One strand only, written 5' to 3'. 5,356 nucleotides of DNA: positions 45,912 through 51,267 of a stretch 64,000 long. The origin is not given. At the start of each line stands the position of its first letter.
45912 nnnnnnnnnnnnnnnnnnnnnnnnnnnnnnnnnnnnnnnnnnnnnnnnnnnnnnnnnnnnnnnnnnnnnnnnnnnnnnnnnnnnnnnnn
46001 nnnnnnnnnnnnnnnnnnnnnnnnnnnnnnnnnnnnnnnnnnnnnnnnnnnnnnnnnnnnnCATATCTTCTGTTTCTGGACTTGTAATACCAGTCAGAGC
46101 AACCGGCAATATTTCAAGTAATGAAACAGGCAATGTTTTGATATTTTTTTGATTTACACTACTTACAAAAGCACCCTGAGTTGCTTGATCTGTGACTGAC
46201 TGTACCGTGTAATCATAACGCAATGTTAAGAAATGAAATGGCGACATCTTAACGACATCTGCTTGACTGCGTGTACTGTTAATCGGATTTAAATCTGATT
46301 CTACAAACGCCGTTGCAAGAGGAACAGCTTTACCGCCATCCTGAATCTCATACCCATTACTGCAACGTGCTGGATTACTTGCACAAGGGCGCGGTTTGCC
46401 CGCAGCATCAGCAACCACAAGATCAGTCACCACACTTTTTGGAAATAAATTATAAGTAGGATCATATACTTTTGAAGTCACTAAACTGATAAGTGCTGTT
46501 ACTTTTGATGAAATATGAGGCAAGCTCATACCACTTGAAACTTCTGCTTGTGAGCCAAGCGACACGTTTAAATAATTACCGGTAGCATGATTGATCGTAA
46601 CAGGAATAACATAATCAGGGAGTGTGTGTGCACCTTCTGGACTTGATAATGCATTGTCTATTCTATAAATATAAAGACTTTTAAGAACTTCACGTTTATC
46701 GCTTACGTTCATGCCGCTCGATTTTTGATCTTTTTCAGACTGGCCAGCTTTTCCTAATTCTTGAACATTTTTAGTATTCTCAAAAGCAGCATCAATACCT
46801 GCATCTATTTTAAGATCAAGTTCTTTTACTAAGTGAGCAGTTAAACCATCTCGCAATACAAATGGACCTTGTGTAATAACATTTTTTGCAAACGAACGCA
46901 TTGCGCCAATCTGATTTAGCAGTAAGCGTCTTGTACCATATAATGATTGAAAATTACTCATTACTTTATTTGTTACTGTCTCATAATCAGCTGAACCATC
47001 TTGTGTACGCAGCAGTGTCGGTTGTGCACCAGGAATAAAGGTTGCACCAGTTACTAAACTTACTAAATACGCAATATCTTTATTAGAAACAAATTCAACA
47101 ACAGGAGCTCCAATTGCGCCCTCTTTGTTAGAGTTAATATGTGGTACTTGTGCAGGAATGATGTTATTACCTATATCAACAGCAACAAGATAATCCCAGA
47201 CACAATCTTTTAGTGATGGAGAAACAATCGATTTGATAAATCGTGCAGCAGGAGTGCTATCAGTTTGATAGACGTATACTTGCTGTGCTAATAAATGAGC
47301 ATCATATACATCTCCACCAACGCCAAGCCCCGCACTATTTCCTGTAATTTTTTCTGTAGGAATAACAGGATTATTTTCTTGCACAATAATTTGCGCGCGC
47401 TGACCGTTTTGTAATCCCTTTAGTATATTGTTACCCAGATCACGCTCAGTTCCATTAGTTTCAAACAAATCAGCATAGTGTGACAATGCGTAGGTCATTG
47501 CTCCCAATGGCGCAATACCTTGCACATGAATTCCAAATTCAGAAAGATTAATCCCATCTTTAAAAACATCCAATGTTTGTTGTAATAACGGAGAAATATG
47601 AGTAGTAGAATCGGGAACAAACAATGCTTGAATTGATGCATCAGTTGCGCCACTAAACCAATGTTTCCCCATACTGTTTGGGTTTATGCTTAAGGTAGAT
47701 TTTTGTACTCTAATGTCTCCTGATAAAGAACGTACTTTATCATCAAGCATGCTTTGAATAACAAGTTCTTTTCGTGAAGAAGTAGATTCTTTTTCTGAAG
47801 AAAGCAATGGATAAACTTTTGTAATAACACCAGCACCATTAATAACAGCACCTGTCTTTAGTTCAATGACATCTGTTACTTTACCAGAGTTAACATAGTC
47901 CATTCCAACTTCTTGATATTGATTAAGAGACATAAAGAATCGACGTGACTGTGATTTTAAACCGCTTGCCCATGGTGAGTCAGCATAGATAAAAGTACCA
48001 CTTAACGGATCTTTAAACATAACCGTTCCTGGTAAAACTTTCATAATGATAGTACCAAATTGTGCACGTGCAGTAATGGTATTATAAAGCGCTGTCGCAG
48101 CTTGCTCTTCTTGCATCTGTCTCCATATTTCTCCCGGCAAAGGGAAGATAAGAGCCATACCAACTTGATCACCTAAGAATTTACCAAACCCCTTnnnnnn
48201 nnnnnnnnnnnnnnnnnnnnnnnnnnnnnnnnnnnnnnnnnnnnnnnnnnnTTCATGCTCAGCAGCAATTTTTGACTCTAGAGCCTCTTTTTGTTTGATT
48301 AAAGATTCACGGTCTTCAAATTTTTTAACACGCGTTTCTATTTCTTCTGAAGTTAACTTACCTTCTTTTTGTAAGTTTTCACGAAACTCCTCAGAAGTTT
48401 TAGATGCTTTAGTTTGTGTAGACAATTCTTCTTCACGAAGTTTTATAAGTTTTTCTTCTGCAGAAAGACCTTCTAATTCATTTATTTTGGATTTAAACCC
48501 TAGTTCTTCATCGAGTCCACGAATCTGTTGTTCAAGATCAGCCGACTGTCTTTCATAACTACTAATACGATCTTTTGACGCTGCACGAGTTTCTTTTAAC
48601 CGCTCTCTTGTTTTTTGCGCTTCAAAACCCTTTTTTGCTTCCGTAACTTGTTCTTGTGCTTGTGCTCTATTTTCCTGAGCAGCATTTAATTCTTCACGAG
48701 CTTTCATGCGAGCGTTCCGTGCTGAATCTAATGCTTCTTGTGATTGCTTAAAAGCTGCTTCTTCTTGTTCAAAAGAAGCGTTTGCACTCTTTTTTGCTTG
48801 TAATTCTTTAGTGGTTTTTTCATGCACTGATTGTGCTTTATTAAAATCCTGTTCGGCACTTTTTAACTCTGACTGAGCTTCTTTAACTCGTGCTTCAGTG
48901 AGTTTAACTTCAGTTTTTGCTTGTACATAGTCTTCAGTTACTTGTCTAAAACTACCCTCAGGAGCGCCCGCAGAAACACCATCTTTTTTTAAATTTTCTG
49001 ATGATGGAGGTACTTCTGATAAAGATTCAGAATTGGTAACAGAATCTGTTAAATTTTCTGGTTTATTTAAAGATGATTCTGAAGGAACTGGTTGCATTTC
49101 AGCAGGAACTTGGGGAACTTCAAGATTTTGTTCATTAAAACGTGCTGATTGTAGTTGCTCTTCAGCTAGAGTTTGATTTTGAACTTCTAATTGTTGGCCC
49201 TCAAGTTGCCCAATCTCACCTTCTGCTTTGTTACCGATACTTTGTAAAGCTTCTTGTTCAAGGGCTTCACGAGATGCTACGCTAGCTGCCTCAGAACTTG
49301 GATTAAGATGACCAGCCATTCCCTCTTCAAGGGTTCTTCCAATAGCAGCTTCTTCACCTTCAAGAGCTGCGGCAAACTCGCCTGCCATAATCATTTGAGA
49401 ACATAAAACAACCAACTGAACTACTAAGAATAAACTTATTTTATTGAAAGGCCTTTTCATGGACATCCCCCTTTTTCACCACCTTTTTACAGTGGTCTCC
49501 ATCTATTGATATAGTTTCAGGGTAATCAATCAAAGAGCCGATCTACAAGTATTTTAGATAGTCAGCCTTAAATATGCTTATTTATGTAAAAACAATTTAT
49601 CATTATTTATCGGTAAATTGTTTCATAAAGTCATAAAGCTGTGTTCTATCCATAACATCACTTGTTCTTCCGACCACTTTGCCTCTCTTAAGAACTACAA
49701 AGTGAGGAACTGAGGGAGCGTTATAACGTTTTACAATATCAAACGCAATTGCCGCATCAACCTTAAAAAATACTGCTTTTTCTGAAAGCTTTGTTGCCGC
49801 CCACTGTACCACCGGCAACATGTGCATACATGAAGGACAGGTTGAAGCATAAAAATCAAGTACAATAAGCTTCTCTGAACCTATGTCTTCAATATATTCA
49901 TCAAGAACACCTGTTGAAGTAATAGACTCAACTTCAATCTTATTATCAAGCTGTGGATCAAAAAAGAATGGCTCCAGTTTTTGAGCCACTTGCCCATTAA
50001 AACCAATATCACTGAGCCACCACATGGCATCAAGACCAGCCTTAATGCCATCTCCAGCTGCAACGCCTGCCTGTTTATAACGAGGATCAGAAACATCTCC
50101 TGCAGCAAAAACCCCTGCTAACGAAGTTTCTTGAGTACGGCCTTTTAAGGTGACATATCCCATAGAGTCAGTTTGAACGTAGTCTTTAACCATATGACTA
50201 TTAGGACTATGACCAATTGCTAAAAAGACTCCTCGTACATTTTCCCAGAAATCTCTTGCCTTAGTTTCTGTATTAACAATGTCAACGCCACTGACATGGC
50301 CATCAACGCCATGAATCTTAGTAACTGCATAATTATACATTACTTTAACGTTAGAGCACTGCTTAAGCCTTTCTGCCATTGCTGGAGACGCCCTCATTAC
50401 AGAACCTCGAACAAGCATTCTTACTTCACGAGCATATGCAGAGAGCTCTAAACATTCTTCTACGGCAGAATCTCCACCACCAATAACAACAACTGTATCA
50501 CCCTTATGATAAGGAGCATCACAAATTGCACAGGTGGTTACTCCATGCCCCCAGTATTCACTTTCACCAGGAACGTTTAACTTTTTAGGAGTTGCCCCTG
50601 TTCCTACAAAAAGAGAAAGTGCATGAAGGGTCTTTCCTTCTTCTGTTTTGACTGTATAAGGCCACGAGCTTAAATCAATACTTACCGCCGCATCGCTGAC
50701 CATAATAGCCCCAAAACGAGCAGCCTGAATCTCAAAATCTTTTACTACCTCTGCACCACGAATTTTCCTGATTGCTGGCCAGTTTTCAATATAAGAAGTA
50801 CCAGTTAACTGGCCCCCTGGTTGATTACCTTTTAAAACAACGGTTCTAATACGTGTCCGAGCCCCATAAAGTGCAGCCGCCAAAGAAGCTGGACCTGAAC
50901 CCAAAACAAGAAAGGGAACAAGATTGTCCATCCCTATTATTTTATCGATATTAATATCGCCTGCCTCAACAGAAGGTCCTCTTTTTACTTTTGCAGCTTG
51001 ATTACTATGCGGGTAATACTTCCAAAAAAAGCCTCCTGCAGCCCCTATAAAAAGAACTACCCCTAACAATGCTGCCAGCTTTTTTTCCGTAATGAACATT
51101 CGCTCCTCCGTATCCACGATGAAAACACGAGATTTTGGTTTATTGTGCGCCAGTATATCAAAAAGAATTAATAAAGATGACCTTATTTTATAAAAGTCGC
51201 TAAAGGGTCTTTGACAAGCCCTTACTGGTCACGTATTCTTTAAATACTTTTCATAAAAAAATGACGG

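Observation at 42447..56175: Locus-level candidate: giant secreted protein, anchored TrxR-Trx, inactive-FtsH motor and two secreted paralogs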

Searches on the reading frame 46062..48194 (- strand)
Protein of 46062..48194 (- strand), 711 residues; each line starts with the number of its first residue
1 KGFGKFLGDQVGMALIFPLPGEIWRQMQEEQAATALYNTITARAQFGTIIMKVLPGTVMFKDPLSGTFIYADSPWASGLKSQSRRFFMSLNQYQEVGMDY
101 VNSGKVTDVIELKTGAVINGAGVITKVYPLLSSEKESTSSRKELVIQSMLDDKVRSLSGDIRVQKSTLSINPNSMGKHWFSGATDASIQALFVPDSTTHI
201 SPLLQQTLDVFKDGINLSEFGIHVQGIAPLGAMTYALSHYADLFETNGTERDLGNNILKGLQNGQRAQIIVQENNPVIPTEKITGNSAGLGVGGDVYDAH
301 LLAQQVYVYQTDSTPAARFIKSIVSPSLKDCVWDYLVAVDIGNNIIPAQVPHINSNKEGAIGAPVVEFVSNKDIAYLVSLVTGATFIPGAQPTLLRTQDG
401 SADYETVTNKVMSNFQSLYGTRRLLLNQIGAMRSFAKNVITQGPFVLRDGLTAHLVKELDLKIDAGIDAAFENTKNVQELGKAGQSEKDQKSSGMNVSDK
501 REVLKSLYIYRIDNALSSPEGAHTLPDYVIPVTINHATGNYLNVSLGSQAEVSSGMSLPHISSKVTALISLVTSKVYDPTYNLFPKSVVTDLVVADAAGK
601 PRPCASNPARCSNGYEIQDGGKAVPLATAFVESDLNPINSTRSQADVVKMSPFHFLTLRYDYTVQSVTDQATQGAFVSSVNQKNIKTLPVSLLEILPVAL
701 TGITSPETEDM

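Call 67: search_protein_families(library=pfam, alignment_id=A4, max_evalue=1)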
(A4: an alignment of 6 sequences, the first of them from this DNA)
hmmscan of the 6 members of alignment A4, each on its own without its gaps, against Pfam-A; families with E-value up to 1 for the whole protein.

A. member 1, seq(711 aa): 0 families

B. families by the number of members that match (of 6 scanned): 0 families

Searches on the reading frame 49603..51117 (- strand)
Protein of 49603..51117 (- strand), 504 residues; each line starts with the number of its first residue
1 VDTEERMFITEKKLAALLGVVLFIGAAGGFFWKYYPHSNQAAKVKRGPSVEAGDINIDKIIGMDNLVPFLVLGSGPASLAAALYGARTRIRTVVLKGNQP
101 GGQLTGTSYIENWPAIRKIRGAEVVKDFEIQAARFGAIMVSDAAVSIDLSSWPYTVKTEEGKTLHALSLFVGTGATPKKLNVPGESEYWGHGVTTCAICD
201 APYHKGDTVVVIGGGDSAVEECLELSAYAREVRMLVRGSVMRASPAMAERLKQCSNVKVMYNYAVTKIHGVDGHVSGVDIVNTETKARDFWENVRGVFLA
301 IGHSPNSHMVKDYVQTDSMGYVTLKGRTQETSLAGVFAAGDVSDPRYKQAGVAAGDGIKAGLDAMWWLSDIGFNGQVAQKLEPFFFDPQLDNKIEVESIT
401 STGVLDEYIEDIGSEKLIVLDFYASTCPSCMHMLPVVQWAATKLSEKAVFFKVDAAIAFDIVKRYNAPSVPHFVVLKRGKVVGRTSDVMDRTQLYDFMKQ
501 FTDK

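Call 4: search_protein_families(library=pfam, proteins=[window:49603-51117:-], max_evalue=0.01)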
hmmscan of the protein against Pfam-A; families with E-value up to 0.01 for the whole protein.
window:49603-51117:- (504 aa): 7 families
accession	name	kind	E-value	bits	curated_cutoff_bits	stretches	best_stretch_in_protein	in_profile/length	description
PF07992.20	Pyr_redox_2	-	2.8e-37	129.2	26.1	1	70-357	4-291/291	Pyridine nucleotide-disulphide oxidoreductase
PF13738.12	Pyr_redox_3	-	2.7e-22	79.8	30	1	146-340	106-305/305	Pyridine nucleotide-disulphide oxidoreductase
PF00085.26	Thioredoxin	-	6.5e-16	58.7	23.5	1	407-499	9-102/103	Thioredoxin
PF00070.33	Pyr_redox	-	4.7e-10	40.3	22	1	209-280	2-79/82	Pyridine nucleotide-disulphide oxidoreductase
PF13905.12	Thioredoxin_8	-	0.0022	18.8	27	0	416-446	2-32/94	Thioredoxin-like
PF13450.12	NAD_binding_8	-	0.008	16.9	21.9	0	71-106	1-37/68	NAD(P)-binding Rossmann-like domain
PF13434.12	Lys_Orn_oxgnase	-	0.0099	15.5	21.3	0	154-232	132-216/339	L-lysine 6-monooxygenase/L-ornithine 5-monooxygenase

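Call 5: search_protein_families(library=ncbifam, proteins=[window:49603-51117:-], max_evalue=0.01)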
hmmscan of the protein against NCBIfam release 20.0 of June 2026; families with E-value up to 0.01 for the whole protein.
window:49603-51117:- (504 aa): 44 families (the best 25 are shown)
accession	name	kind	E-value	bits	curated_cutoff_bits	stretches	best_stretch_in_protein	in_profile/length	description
TIGR01292.1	TRX_reduct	equivalog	4.4e-89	298.2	343.45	1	70-366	4-298/300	thioredoxin-disulfide reductase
TIGR03143.1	AhpF_homolog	hypoth_equivalog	1.1e-66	225.5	687.65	1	63-364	1-304/555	putative alkyl hydroperoxide reductase F subunit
TIGR03140.1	AhpF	equivalog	1.4e-63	215.2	502.9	1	69-365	215-509/515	alkyl hydroperoxide reductase subunit F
NF007614.0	PRK10262.1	equivalog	7.1e-54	183.1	644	1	69-369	9-315/321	thioredoxin-disulfide reductase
TIGR02053.1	MerA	equivalog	8.2e-15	54.7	454.45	1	123-365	96-329/465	mercury(II) reductase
TIGR04018.1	Bthiol_YpdA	hypoth_equivalog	2e-14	53.1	339.9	1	150-343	99-289/316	YpdA family putative bacillithiol disulfide reductase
TIGR01068.1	thioredoxin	equivalog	7.3e-14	51.8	96.8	1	412-500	10-99/101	thioredoxin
NF008229.0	PRK10996.1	equivalog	1.3e-10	41.2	125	1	404-500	44-137/141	thioredoxin TrxC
NF004944.0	PRK06292.2-2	equivalog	1.8e-10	40.1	619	1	156-344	121-307/460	dihydrolipoyl dehydrogenase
TIGR01350.1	lipoamide_DH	equivalog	2.2e-10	39.8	408.8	1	155-358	120-323/461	dihydrolipoyl dehydrogenase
TIGR01438.1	TGR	subfamily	3.6e-10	39.3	475.85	1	154-354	132-332/485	thioredoxin and glutathione reductase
NF009409.0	PRK12770.1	subfamily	1.7e-09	37.2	343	1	202-369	169-351/360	putative glutamate synthase subunit beta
NF004776.0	PRK06116.1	equivalog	3.1e-09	36.3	480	1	155-344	122-306/450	glutathione-disulfide reductase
TIGR03385.1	CoA_CoA_reduc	equivalog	6.4e-09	35.1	578.8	1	168-345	106-285/439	CoA-disulfide reductase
TIGR01316.1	gltA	equivalog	1.6e-07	30.5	471.75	1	197-345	263-427/449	NADPH-dependent glutamate synthase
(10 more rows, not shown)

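Call 99: search_protein_families(library=pfam, proteins=[L005:11553-18959:+, L006:11713-18441:+, L012:13516-19308:+, L014:15031-18681:+, L007:16043-21454:+], max_evalue=0.1)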
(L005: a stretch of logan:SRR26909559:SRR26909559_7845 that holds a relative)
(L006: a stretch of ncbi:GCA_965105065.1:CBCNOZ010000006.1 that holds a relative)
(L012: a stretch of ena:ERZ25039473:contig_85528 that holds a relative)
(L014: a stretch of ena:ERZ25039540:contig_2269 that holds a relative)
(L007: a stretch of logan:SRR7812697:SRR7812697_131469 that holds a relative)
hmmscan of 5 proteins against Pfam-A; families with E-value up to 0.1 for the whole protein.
L005:11553-18959:+ (2468 aa): 1 family
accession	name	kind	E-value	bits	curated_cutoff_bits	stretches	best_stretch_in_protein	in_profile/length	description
PF08312.17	cwf21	-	0.018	15.5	23.2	1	425-450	13-38/44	cwf21 domain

L006:11713-18441:+ (2242 aa): 0 families

L012:13516-19308:+ (1930 aa): 0 families

L014:15031-18681:+ (1216 aa): 0 families

L007:16043-21454:+ (1804 aa): 0 families
